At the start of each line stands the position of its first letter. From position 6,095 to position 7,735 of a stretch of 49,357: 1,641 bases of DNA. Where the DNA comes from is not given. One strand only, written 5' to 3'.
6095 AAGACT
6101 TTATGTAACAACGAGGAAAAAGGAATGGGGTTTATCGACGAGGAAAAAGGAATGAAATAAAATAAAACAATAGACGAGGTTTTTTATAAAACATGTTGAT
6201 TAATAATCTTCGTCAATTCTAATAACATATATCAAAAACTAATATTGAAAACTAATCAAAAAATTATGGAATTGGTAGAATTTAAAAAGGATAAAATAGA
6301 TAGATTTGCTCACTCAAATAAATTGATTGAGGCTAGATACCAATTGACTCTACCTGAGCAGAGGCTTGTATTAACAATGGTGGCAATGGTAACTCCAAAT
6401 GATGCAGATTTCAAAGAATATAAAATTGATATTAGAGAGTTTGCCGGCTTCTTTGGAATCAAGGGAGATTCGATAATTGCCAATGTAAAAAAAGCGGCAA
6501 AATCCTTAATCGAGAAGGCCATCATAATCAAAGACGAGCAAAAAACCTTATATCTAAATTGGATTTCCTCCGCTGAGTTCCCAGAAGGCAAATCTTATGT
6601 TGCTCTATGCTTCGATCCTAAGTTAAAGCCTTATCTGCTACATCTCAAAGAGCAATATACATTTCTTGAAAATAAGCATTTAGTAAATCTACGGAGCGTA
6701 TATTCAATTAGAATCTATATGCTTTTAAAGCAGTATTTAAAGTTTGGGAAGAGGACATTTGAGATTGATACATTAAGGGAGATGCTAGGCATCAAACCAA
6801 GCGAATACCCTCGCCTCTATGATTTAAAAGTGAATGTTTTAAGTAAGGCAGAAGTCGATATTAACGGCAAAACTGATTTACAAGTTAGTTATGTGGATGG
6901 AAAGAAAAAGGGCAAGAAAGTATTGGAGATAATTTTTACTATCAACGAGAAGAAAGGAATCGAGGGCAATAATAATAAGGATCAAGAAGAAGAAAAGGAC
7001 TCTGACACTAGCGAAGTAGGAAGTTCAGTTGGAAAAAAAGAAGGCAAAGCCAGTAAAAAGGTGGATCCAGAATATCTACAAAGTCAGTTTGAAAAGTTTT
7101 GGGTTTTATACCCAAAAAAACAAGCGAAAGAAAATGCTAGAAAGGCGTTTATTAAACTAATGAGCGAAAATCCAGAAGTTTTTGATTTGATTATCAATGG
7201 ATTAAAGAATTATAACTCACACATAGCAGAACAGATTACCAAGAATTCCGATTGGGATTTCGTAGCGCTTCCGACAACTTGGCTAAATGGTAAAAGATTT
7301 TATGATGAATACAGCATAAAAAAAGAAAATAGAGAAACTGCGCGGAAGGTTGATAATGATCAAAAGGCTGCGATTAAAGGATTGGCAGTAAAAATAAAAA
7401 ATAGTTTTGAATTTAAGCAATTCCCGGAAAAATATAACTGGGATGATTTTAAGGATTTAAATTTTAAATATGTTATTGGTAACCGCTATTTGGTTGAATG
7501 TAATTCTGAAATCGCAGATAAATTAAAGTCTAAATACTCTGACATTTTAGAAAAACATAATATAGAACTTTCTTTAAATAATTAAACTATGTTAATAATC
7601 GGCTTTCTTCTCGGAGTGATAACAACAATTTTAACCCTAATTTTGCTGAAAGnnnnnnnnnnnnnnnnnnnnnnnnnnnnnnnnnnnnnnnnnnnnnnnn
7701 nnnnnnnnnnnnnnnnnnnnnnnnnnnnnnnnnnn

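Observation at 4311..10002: Plasmid-type maintenance block in a myovirus with no integrase: candidate phage-plasmid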

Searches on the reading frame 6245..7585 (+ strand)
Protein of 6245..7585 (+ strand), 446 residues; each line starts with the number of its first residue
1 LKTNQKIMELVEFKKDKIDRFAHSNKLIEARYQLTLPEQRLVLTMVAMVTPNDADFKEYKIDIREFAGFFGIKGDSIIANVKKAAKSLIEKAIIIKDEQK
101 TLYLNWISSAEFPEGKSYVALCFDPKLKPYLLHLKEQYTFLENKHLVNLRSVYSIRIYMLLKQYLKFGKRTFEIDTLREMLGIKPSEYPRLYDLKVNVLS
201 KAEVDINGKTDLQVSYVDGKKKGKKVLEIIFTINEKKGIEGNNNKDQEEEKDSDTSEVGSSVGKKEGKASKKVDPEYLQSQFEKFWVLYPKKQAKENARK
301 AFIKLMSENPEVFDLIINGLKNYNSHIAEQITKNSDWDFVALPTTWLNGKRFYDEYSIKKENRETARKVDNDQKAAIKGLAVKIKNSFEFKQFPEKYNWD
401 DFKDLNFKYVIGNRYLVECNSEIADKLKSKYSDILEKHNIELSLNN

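Call 4: search_protein_families(library=pfam, proteins=[window:6245-7585:+], max_evalue=0.01)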
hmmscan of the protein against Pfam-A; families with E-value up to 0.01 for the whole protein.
window:6245-7585:+ (446 aa): 2 families
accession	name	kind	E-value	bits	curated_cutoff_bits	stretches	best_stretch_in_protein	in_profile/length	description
PF01051.27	Rep3_N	-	1.3e-35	123.2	22.4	1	22-162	3-141/141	Initiator Replication protein, WH1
PF21205.3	Rep3_C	-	1.1e-12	48.4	21.1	1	173-233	1-59/59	Initiator Rep protein, WH2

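Call 16: search_protein_families(library=phrogs, proteins=[window:6245-7585:+], max_evalue=0.01)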
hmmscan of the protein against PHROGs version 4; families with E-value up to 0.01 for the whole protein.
window:6245-7585:+ (446 aa): 9 families
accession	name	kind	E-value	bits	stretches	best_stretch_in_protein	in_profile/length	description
phrog_2172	-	unknown function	8.3e-45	154.9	1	22-297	14-302/382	-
phrog_4402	-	DNA, RNA and nucleotide metabolism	5.3e-43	148.7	1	13-283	18-288/592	replication initiation protein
phrog_270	-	DNA, RNA and nucleotide metabolism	6.4e-22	79.5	1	216-370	103-264/383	replication initiation protein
phrog_9327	-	DNA, RNA and nucleotide metabolism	2.6e-14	54.5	1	235-359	134-245/276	primosomal protein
phrog_9474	-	DNA, RNA and nucleotide metabolism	5.6e-11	43.5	1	246-370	147-263/288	replication initiation protein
phrog_10293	-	unknown function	6e-08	33.6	1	279-431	14-153/185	-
phrog_16304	-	unknown function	3.7e-07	31.3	1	234-364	103-226/244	-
phrog_23794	-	unknown function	0.00023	21.5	1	86-173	50-137/268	-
phrog_2149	-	DNA, RNA and nucleotide metabolism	0.0033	18.3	1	234-372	142-260/289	replication initiation protein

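Call 18: search_dna_similar(query=window:6245-7585:+, collection=plasmids, mode=protein, max_rows=25)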
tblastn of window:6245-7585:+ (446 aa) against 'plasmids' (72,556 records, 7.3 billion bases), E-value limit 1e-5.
The search stops at 5000 records and this limit was reached: more records match than are counted here, and every count below describes the 5000 best-scoring records only.
Records with a match: at least 5000; places in all: 5339; records where one place covers at least 80% of the query: 0.
Best place of each record, by identity: <60% 5000.
By first word of the organism name: Klebsiella 1468; Acinetobacter 1083; Escherichia 711; Enterobacter 116; Salmonella 112; Pseudomonas 110; Psychrobacter 106; Clostridium 85; Serratia 76; Bacillus 74; and 146 more.
By predicted mobility (MOB-suite, as given by PLSDB): mobilizable 1921; non-mobilizable 1822; conjugative 1257.
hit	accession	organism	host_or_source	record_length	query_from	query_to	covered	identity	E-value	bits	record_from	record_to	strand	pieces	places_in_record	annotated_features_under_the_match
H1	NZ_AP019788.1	Methylomagnum ishizawai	-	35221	23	231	47%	44.8%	5e-44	172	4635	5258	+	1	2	replication initiation protein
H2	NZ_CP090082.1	Bacillus cereus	cell culture,Contaminated soil sample ...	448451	22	292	61%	34.3%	6e-27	121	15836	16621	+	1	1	replication initiation protein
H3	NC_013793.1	Alkalihalophilus pseudofirmus OF4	-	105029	22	284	59%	35.0%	3e-36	149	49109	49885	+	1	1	replication initiation protein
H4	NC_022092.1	Geobacillus genomosp. 3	-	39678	24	279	57%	35.5%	2e-34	144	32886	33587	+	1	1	replication initiation protein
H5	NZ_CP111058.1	Chondrinema litorale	Seaweed,red alga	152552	24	313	65%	30.8%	4e-29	128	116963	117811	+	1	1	replication initiation protein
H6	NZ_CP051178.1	Planococcus glaciei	Homo sapiens,acute appendicitis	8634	22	231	47%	42.3%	7e-43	169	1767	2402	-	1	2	replication initiation protein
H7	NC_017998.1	Thermoanaerobacterium saccharolyticum JW/SL-YS485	-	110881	22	231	47%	41.8%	1e-33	141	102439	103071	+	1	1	replication initiation protein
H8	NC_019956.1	Thermoanaerobacterium thermosaccharolyticum M0795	-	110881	22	231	47%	41.8%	1e-33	141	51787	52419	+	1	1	replication initiation protein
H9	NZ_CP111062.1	Chondrinema litorale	Seaweed,red alga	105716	24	231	47%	42.2%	5e-39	157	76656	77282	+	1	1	replication initiation protein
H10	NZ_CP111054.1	Chondrinema litorale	Seaweed,red alga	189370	2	259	58%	33.5%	2e-31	135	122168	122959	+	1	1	replication initiation protein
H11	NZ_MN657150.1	Planococcus sp. (in: firmicutes)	-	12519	22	232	47%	40.8%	1e-38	156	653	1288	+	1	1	replication initiation protein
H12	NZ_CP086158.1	Clostridium tagluense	single colony,Lamb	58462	24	274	56%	34.3%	9e-32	136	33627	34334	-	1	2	replication initiation protein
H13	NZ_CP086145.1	Clostridium estertheticum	bovine,single colony,feces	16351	24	231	47%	41.3%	1e-28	126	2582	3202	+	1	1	replication initiation protein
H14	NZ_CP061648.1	Acinetobacter seifertii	Homo sapiens,blood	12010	24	322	67%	28.7%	6e-17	114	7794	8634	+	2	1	none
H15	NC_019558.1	Planococcus citreus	-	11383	22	232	47%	40.7%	1e-37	153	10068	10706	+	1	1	replication initiation protein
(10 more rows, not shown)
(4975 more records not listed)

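Call 20: find_related_loci(query=window:6266-7585:+, collection=viral_contigs, flank=10000)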
Query window:6266-7585:+ (439 aa) in viral_contigs; peptide patterns used: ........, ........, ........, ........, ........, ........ (x = any residue, [..] = any of these).
45 stretches matched a pattern, but none encodes a relative of the query by tblastn (E <= 1e-3).

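Call 22: find_homologous_proteins(query=window:6266-7585:+, max_evalue=0.00001)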
Query window:6266-7585:+ (439 aa): 791 proteins with E <= 0.00001 among 6619 candidates; the best 120 are listed.
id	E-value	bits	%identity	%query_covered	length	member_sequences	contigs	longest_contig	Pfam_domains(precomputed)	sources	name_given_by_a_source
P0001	7.7e-286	965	100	100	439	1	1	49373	PF01051.28,PF21205.4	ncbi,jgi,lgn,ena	-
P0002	5.1e-144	498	59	100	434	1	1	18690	PF01051.28,PF21205.4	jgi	-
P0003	1.1e-57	214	45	62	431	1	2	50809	PF01051.28,PF21205.4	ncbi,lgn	-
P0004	2.6e-52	196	46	53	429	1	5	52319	PF01051.28,PF21205.4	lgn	-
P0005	5.2e-52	195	43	53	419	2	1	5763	PF01051.28,PF21205.4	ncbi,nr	ncbi:MAG: replication initiation protein [Actinobacteria bacterium]|nr:replication initiation protei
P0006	9.4e-51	191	45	50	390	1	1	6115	PF01051.28,PF21205.4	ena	-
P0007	9.6e-51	191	42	60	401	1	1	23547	PF01051.28,PF21205.4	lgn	-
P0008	1.1e-50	191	43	54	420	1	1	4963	PF01051.28,PF21205.4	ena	-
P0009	1.8e-50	190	43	52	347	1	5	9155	PF01051.28,PF21205.4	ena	-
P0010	1.9e-50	190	43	52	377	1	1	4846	PF01051.28,PF21205.4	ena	-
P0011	7.6e-50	188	44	48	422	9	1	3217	PF01051.28,PF21205.4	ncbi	-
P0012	1.5e-49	187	43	49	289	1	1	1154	PF01051.28,PF21205.4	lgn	-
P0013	3.7e-49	186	45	48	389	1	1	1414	PF01051.28,PF21205.4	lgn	-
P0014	3.8e-49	186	45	49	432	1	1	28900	PF01051.28,PF21205.4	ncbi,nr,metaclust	ncbi:DNA replication protein [Candidatus Magnetoovum chiemensis]|nr:DNA replication protein [Candida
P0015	6.7e-49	185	45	50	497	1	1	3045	PF01051.28,PF21205.4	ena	-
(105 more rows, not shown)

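Call 23: find_encoding_contigs(protein=P0001, flank=10000, max_places=6)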
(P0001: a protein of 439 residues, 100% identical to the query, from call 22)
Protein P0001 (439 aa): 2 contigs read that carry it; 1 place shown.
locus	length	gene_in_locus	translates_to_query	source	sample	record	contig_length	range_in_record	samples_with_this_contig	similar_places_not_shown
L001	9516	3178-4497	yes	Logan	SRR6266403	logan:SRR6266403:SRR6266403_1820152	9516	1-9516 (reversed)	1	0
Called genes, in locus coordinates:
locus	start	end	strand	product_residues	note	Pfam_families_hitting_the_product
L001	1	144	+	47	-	?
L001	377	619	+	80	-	-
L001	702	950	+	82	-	-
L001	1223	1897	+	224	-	-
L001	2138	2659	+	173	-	-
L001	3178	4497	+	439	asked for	PF01051:Rep3_N, PF21205:Rep3_C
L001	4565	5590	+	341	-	PF01757:Acyl_transf_3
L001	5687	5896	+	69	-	-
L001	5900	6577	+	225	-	PF01656:CbiA, PF09140:MipZ (faint), PF13614:AAA_31 (faint)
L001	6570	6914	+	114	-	-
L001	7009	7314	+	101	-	-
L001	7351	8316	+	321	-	PF13479:AAA_24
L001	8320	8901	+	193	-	-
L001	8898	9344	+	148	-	-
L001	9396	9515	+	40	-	?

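Call 24: find_encoding_contigs(protein=P0002, flank=10000, max_places=6)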
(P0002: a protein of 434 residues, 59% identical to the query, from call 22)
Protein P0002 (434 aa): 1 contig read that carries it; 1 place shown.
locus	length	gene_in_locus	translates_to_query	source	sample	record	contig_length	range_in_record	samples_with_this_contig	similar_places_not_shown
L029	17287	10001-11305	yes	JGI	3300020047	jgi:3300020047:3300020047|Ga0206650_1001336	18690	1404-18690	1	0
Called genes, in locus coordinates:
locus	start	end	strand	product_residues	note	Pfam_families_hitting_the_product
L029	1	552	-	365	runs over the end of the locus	-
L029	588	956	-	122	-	-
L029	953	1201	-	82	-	-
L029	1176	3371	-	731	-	-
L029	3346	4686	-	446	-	-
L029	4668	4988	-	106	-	-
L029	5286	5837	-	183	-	-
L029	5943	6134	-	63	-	-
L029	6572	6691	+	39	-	-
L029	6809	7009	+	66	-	-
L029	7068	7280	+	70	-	-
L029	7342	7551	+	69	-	-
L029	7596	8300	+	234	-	-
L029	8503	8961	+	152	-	-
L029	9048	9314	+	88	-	-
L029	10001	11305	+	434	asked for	PF01051:Rep3_N, PF21205:Rep3_C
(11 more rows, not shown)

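Call 25: find_encoding_contigs(protein=P0003, flank=10000, max_places=4)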
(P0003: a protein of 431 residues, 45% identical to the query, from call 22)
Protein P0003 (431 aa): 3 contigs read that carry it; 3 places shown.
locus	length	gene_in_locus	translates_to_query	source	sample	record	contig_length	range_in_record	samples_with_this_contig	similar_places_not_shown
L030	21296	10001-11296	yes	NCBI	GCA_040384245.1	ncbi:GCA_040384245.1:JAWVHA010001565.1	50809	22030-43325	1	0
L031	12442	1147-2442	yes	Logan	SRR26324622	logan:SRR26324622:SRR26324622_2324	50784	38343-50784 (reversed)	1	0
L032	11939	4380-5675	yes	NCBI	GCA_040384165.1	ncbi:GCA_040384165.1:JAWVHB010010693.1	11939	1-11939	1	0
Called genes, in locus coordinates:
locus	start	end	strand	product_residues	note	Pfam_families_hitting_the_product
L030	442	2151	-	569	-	-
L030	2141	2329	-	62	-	-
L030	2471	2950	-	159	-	-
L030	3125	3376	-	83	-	-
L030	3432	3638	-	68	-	-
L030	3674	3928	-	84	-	-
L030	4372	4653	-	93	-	-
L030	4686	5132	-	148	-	-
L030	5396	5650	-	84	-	-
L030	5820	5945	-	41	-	-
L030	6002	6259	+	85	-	-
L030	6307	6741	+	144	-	-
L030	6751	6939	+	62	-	-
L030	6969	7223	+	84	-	-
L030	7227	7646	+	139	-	-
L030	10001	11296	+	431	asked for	PF01051:Rep3_N, PF21205:Rep3_C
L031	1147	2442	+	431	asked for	PF01051:Rep3_N, PF21205:Rep3_C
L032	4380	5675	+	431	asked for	PF01051:Rep3_N, PF21205:Rep3_C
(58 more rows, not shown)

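Call 26: find_encoding_contigs(protein=P0004, flank=10000, max_places=4)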
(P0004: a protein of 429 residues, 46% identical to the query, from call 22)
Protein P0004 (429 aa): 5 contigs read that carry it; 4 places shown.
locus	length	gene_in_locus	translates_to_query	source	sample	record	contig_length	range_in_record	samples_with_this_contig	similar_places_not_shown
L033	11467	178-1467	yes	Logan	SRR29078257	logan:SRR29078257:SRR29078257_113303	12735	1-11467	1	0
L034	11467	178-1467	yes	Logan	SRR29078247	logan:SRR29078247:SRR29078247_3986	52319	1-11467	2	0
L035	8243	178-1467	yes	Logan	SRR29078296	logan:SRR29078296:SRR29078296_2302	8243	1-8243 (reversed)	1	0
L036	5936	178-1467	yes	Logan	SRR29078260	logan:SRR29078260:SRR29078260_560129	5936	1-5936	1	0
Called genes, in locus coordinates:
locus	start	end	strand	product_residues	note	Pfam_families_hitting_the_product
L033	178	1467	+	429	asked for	PF01051:Rep3_N, PF21205:Rep3_C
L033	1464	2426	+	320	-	PF01757:Acyl_transf_3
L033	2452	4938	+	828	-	PF00270:DEAD, PF04851:ResIII, PF18766:SWI2_SNF2 (weak), PF00271:Helicase_C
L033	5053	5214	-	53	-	-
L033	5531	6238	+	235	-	PF01656:CbiA (weak), PF09140:MipZ (faint), PF13614:AAA_31 (weak)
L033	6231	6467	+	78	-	-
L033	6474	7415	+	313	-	PF00154:RecA_N (faint), PF13479:AAA_24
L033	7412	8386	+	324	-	PF12684:DUF3799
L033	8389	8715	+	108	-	-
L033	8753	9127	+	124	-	-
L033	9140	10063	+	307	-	PF00004:AAA, PF07728:AAA_5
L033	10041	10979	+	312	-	PF23822:DUF7192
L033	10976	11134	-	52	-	-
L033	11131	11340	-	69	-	-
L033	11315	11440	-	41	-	-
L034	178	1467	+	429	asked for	PF01051:Rep3_N, PF21205:Rep3_C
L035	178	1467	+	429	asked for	PF01051:Rep3_N, PF21205:Rep3_C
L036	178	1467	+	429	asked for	PF01051:Rep3_N, PF21205:Rep3_C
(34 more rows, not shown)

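Call 29: find_related_loci(query=A1, collection=genome_contigs, flank=10000)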
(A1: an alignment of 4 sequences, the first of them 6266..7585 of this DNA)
Query A1 (439 aa) in genome_contigs; peptide patterns used: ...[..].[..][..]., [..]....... (x = any residue, [..] = any of these).
189 stretches matched a pattern; 2 encode a relative of the query (tblastn E <= 1e-3); 2 distinct loci.
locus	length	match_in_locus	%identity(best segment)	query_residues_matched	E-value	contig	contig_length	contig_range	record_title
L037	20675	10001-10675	38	12-242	2e-40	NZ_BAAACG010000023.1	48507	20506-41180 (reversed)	Clostridium oceanicum strain JCM 1407 sequence23, whole genome shotgun sequence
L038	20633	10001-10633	34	18-230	3e-29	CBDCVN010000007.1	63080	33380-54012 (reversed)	MAG: Trueperaceae bacterium isolate f75358e7-05db-490e-a76d-0b7b0ca57d15 genome assembly, contig: contig_6, whole genome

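Call 43: search_solved_structures(query=window:6266-7585:+, max_evalue=0.1)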
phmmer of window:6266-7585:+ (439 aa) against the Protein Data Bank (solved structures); distinct sequences matched with E-value up to 0.1: 9.
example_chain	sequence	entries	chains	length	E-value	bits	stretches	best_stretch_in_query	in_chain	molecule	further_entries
1rep_C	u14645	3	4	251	2e-15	59.6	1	7-227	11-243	PROTEIN (REPLICATION INITIATION PROTEIN) | Replication initiation protein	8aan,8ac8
36ow_C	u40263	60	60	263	2.4e-15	59.3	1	7-227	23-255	Replication initiation protein | RepB family plasmid replication initiator protein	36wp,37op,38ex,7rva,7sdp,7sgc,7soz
2z9o_A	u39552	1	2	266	2.5e-15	59.2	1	7-227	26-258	Replication initiation protein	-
36nq_C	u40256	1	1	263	4.5e-15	58.4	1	7-227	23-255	Replication initiation protein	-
36ot_C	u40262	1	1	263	3.5e-14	55.5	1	7-227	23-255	Replication initiation protein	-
7uxy_C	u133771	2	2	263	6.5e-14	54.6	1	7-227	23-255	Replication initiation protein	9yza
38ep_C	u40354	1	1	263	9.4e-13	50.8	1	7-227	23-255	Replication initiation protein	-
1hkq_A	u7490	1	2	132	3.6e-09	39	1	13-134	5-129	REPLICATION PROTEIN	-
6h24_A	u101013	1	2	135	0.00027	22.9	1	14-133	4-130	Replication protein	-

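Call 55: search_protein_families(library=ncbifam, proteins=[window:6266-7585:+], max_evalue=0.01)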
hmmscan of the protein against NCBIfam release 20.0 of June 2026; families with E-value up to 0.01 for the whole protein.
window:6266-7585:+ (439 aa): 2 families
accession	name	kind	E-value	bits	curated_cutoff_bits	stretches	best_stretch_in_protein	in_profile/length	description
NF038290.1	repM_Acin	exception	4.2e-38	131.4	250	1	17-250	6-242/304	replication initiation protein RepM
NF010305.0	PRK13742.1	equivalog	1.6e-20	73.5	342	1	6-228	9-244/251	replication initiation protein RepE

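Call 70: find_related_loci(query=A1, collection=metagenome_contigs, flank=10000)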
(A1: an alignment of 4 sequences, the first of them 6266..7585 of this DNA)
Query A1 (439 aa) in metagenome_contigs; peptide patterns used: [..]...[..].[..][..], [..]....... (x = any residue, [..] = any of these).
500 stretches matched a pattern; 4 encode a relative of the query (tblastn E <= 1e-3); 4 distinct loci.
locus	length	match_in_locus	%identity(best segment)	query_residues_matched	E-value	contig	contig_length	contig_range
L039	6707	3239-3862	36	17-227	8e-39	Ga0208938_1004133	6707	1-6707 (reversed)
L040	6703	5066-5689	36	17-227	8e-39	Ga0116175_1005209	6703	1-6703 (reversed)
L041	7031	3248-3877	28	51-260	8e-8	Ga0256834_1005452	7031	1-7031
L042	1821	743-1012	30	275-370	2e-7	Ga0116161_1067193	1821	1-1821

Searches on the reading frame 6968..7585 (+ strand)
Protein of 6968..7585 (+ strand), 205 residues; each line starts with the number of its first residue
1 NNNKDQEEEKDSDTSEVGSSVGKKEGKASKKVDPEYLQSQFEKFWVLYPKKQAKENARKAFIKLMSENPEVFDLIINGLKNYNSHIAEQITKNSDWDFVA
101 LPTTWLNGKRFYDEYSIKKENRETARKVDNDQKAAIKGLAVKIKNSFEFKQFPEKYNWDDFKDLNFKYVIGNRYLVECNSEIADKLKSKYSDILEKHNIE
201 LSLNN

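Call 54: search_protein_families(library=pfam, proteins=[window:6968-7585:+], max_evalue=10)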
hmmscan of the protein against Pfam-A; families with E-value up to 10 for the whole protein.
window:6968-7585:+ (205 aa): 2 families
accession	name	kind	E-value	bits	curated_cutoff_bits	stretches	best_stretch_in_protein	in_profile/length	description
PF09280.16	XPC-binding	-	0.1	12.7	26.4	1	64-95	16-47/57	XPC-binding domain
PF23942.1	DUF7277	-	0.7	11.1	27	1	85-156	12-74/87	Domain of unknown function (DUF7277)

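Call 87: search_solved_structures(query=window:6968-7585:+, max_evalue=10, show_alignments=1)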
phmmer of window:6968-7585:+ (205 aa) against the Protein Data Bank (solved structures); distinct sequences matched with E-value up to 10: 7.
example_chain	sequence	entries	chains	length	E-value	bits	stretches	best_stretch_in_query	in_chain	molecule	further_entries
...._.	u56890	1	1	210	0.51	13.2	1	155-202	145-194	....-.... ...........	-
5a5y_A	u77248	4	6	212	0.52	13.2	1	155-202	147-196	TRIPHOSPHATE TUNEL METALLOENZYME 3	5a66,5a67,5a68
2zme_B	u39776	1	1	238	0.79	12.6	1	146-200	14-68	Vacuolar protein-sorting-associated protein 36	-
7l0x_A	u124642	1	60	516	0.83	12.5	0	104-137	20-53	VP2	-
7l0u_A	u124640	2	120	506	0.88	12.5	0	104-137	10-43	VP2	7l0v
8ga9_A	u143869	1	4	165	0.93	12.4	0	59-81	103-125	C4HR1_4r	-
8eox_D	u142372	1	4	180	1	12.2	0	60-81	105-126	C4HR1_4r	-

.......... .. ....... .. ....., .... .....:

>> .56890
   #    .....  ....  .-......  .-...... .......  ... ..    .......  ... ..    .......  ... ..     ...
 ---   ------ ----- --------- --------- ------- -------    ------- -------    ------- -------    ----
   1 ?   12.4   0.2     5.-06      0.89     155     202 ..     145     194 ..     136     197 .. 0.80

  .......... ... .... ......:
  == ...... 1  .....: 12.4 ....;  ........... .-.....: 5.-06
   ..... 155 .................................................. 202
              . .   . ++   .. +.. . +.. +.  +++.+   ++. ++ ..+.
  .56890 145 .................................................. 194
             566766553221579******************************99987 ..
